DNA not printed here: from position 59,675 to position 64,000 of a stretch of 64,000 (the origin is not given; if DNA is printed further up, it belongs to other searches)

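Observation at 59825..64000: Large coding region absent from the supplied ORF track (open-ended ORF, TTG start)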

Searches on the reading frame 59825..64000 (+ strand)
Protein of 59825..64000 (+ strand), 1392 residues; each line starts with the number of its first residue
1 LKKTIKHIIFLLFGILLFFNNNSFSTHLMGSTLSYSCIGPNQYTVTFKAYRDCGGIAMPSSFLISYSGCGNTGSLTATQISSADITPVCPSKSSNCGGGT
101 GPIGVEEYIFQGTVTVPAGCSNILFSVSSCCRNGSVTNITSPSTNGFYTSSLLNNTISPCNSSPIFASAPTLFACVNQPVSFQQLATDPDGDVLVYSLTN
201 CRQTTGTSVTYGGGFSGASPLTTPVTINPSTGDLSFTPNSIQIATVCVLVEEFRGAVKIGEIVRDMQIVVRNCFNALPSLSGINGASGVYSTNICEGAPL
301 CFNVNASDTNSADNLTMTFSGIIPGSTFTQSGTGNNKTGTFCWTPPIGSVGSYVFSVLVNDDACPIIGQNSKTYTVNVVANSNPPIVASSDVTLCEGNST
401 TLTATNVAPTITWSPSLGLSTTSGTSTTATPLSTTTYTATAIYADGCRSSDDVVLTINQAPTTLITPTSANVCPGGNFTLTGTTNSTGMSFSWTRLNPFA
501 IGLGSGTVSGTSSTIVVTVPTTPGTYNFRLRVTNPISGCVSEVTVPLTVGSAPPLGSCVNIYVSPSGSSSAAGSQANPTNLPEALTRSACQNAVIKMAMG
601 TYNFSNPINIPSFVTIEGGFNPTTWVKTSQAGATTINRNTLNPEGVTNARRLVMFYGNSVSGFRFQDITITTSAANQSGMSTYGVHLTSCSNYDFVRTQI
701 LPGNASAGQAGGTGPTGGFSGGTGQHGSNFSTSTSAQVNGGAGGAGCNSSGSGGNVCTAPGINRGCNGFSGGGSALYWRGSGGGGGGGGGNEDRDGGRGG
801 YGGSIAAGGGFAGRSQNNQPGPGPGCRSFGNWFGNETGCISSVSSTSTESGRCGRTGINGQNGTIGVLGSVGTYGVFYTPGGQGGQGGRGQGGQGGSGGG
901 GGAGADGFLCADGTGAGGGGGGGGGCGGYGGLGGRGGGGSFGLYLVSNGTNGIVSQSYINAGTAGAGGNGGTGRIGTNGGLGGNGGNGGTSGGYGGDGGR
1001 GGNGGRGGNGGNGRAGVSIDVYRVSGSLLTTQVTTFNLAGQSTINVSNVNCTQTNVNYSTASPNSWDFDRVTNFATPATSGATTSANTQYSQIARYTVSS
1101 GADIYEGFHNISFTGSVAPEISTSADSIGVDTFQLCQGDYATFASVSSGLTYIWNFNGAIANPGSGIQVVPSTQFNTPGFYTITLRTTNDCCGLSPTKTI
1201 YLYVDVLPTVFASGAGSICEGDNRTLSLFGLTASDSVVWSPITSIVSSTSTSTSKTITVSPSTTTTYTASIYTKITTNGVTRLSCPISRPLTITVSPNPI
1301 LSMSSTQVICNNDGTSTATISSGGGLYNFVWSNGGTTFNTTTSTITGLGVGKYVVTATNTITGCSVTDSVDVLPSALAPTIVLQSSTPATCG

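Call 4: search_protein_families(library=pfam, proteins=[window:59825-64000:+], max_evalue=0.01)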
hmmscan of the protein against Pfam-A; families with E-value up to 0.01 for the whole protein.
window:59825-64000:+ (1392 aa): 3 families
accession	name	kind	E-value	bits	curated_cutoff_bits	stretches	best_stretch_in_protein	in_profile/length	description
PF18911.6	PKD_4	-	2.7e-06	27.8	27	0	1147-1200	32-81/85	PKD domain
PF00801.26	PKD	-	1.9e-05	25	23.5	1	472-544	11-77/80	PKD domain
PF19081.6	Ig_7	-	0.00038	21.2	27.3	1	385-461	4-84/84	Ig-like domain CHU_C associated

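Call 5: search_protein_families(library=ncbifam, proteins=[window:59825-64000:+], max_evalue=0.01)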
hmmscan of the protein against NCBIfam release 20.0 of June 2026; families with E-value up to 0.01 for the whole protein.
window:59825-64000:+ (1392 aa): 0 families

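Call 7: find_homologous_proteins(query=window:59825-64000:+)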
Query window:59825-64000:+ (1392 aa): 409 proteins with E <= 0.001 among 8000 candidates; the best 120 are listed.
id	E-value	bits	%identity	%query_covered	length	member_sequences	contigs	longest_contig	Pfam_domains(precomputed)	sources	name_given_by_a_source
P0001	0.0e+0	1585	66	50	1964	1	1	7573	PF18962.8,PF19081.7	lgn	-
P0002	0.0e+0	1416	58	51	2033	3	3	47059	PF13573.13,PF18962.8,PF19081.7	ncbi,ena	-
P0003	0.0e+0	1407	60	50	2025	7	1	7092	PF22352.3,PF13573.13,PF18962.8,PF19081.7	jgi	jgi:hypothetical protein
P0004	0.0e+0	1363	59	51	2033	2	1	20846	PF13573.13,PF18962.8,PF19081.7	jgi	jgi:hypothetical protein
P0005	0.0e+0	1351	58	50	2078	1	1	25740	PF22352.3,PF13573.13,PF13585.13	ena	-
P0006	0.0e+0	1351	59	50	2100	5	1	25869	PF18962.8,PF19081.7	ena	-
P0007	0.0e+0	1343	60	46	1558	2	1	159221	-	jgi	jgi:hypothetical protein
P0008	0.0e+0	1333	48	63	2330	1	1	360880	PF13585.13,PF18911.7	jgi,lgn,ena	-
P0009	0.0e+0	1328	55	50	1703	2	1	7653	PF22352.3,PF18962.8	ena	-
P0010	0.0e+0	1289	52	52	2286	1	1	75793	PF00801.27,PF13585.13,PF19081.7,PF18911.7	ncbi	-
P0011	0.0e+0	1289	54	27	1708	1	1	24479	PF18962.8,PF11589.15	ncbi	-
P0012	0.0e+0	1282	54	50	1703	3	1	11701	PF18962.8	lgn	-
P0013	0.0e+0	1272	55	49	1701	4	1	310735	PF18962.8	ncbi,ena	-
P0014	0.0e+0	1232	54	27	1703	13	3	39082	PF18962.8,PF11589.15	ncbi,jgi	ncbi:MAG: hypothetical protein RLZ33_113 [Bacteroidota bacterium]|jgi:hypothetical protein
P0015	0.0e+0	1225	53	51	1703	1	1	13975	PF18962.8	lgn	-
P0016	0.0e+0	1204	54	50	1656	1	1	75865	PF22352.3,PF18911.7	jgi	jgi:hypothetical protein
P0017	0.0e+0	1109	49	52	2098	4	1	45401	PF22352.3,PF00801.27,PF13585.13,PF19081.7,PF18911.7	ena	-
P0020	3.1e-269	915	46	50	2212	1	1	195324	PF13573.13,PF13585.13,PF19081.7,PF18911.7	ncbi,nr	ncbi:MAG: gliding motility-associated C-terminal domain-containing protein [Bacteroidia bacterium]|n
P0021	3.7e-269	915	52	51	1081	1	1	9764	PF19081.7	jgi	jgi:hypothetical protein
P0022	7.9e-261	887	-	-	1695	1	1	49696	PF13573.13,PF18962.8,PF19081.7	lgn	-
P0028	3.9e-248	845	57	49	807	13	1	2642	PF19081.7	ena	-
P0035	1.3e-238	813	44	50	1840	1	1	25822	PF13573.13,PF13585.13,PF19081.7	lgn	-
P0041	4.5e-228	778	50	8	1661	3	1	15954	PF19081.7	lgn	-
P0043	1.3e-224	767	44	51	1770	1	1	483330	PF00801.27,PF13573.13,PF23585.2,PF18962.8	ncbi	ncbi:MAG: T9SS type A sorting domain-containing protein [Bacteroidia bacterium]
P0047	3.5e-216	739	40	50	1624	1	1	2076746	PF00801.27,PF13573.13,PF13585.13,PF18911.7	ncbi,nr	ncbi:MAG: hypothetical protein KatS3mg031_0055 [Chitinophagales bacterium]|nr:MAG: hypothetical prot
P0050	1.1e-203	698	44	51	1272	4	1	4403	PF19081.7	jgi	jgi:hypothetical protein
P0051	1.5e-200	687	-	-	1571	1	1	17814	PF13573.13,PF18962.8,PF19081.7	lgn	-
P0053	2.8e-194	666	41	47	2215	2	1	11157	PF13573.13,PF13585.13,PF19081.7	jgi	jgi:gliding motility-associated-like protein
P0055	6.9e-183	629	34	27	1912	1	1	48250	PF00801.27,PF13573.13,PF13585.13,PF18911.7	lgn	-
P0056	4.3e-167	576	40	50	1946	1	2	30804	PF13573.13,PF13585.13,PF24527.2,PF19081.7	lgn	-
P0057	3.3e-163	563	40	49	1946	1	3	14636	PF13573.13,PF13585.13,PF19081.7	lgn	-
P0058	4.3e-160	553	39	51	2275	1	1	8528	PF13573.13,PF13585.13,PF24527.2,PF19081.7,PF18911.7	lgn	-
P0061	8.1e-134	466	-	-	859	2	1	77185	PF22352.3,PF17963.8,PF19081.7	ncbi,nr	ncbi:MAG: Ig-like domain-containing protein, partial [Bacteroidia bacterium]|nr:Ig-like domain-conta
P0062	1.6e-117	412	39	35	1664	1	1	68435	PF13585.13,PF19081.7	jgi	-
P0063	1.2e-109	386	38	34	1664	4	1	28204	PF13585.13,PF19081.7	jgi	-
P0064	7.0e-104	367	39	33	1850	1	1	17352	PF13585.13,PF19081.7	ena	-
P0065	2.0e-102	362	42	27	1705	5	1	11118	PF22352.3,PF16820.12,PF00801.27,PF08329.17,PF19081.7,PF18911.7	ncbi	ncbi:MAG: PKD domain-containing protein, partial [Bacteroidota bacterium]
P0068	3.1e-97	345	36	40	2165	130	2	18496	PF22352.3,PF00801.27,PF13585.13,PF08329.17,PF19081.7,PF18911.7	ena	-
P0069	7.1e-97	344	32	20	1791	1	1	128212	PF22352.3,PF13585.13,PF26689.1,PF19081.7,PF18911.7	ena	-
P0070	5.8e-95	337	40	25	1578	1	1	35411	PF22352.3,PF00801.27,PF13585.13,PF19081.7,PF18911.7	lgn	-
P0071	2.1e-94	336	39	29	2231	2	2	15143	PF00801.27,PF13573.13,PF13585.13,PF23585.2,PF06832.19,PF18911.7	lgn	-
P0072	2.8e-93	332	42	27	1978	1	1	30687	PF00801.27,PF13585.13,PF08329.17,PF18911.7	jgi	jgi:gliding motility-associated-like protein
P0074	6.7e-93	331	42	27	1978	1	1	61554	PF16820.12,PF00801.27,PF13585.13,PF08329.17,PF19081.7,PF18911.7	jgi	jgi:gliding motility-associated-like protein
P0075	9.0e-93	330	35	42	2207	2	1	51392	PF22352.3,PF16820.12,PF00801.27,PF13585.13,PF08329.17,PF19081.7,PF18911.7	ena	-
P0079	2.5e-92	329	35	30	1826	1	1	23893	PF00801.27,PF13585.13,PF19081.7,PF18911.7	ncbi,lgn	-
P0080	4.1e-92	328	37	39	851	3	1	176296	PF00801.27,PF08329.17,PF18911.7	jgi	jgi:PKD repeat protein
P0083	1.0e-89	320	37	13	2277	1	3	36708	PF00801.27,PF13585.13,PF19081.7,PF18911.7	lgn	-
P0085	8.1e-88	314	39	27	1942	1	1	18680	PF00801.27,PF08329.17,PF19081.7,PF18911.7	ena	-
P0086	1.2e-87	313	34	30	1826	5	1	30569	PF00801.27,PF13585.13,PF19081.7,PF18911.7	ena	-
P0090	4.9e-87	311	41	25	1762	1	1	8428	PF00801.27,PF13573.13,PF13585.13,PF23585.2,PF08329.17,PF18911.7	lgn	-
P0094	2.9e-86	309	41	27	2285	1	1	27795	PF00801.27,PF13573.13,PF13585.13,PF23585.2,PF18911.7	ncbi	ncbi:MAG: PKD domain-containing protein [Bacteroidota bacterium]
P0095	1.1e-85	307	39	27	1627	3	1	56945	PF00801.27,PF13573.13,PF13585.13,PF08329.17,PF19081.7,PF18911.7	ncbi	ncbi:MAG: PKD domain-containing protein [Bacteroidota bacterium]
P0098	6.3e-85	304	37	25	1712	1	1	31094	PF00801.27,PF13585.13,PF18911.7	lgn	-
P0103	7.9e-82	294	34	30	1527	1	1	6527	PF00801.27,PF08329.17,PF19081.7,PF18911.7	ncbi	ncbi:MAG: PKD domain-containing protein, partial [Bacteroidota bacterium]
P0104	3.3e-81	292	32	39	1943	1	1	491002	PF00801.27,PF13573.13,PF13585.13,PF19081.7,PF18911.7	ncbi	-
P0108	4.1e-79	285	32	35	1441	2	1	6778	PF13585.13,PF19081.7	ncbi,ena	-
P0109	9.5e-79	284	40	27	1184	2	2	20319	PF00801.27,PF13573.13,PF13585.13,PF06832.19,PF18911.7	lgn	-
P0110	3.1e-78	282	37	33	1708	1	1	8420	PF22352.3,PF00801.27,PF13585.13,PF19081.7,PF18911.7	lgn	-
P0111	5.3e-78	281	36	41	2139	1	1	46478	PF22352.3,PF00801.27,PF18981.7,PF13585.13,PF19384.5,PF06832.19,PF19081.7,PF18911.7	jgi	jgi:gliding motility-associated-like protein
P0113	2.4e-76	276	33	33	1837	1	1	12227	PF13585.13,PF21471.4,PF19081.7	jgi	jgi:hypothetical protein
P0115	8.8e-76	274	38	29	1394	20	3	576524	PF00801.27,PF13573.13,PF13585.13,PF18911.7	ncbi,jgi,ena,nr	ncbi:MAG: PKD domain-containing protein [Bacteroidetes bacterium]|nr:PKD domain-containing protein [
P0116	4.2e-75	272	33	11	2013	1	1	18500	PF00801.27,PF13585.13,PF19081.7,PF18911.7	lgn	-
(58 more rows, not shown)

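Call 18: search_solved_structures(query=window:59825-64000:+, max_evalue=1)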
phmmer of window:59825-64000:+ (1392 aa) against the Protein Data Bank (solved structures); distinct sequences matched with E-value up to 1: 2.
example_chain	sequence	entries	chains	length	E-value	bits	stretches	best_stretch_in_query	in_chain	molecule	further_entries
9och_D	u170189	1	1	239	0.72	10.6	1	967-1023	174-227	TAP transport inhibitor US6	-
9hih_L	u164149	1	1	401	0.75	10.5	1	982-1022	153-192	mIL-2_LN35_S4B6_LC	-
